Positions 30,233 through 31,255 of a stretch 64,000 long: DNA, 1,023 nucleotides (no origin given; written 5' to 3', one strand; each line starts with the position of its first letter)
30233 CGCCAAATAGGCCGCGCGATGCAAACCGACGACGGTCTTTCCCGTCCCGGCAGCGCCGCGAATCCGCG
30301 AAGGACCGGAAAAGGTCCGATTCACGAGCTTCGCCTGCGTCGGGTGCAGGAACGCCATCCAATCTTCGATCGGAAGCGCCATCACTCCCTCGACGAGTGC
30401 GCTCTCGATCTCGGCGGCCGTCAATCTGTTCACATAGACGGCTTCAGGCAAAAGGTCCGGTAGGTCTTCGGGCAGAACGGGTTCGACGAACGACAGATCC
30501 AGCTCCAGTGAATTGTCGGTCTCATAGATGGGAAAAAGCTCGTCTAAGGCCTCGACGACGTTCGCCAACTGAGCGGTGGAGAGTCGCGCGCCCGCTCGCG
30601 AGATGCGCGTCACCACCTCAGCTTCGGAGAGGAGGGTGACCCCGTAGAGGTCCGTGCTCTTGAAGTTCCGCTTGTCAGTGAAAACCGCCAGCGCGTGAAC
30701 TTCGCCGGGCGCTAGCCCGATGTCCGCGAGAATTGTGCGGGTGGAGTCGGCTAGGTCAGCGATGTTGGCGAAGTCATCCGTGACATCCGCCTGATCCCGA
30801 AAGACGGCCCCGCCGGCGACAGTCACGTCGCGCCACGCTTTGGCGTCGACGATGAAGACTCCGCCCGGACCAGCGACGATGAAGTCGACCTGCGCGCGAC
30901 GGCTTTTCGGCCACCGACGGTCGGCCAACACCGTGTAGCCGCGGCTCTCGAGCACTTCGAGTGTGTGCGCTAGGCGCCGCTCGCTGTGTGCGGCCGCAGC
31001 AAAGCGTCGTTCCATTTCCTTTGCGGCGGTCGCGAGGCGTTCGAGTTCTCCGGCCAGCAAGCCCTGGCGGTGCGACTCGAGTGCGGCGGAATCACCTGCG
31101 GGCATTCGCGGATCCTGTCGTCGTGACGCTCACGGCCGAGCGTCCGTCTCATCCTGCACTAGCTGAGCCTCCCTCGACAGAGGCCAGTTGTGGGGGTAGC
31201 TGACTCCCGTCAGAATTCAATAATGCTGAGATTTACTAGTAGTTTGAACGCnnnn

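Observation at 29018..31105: NERD nuclease fused to a UvrD-type helicase, divergent from the ATPase operon: Gabija-like parts list with shuffled domains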

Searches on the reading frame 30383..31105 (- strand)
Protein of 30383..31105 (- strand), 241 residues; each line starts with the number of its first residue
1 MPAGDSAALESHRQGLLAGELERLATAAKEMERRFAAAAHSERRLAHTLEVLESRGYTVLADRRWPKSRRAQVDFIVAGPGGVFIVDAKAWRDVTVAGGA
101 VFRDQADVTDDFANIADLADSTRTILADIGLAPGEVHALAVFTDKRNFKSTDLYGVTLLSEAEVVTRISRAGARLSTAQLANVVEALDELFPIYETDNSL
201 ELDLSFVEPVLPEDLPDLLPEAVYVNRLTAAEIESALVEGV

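Call 9: search_protein_families(library=padloc, proteins=[window:30383-31105:-], max_evalue=10)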
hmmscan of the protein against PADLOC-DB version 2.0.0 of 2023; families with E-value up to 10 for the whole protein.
seq(241 aa): 0 families
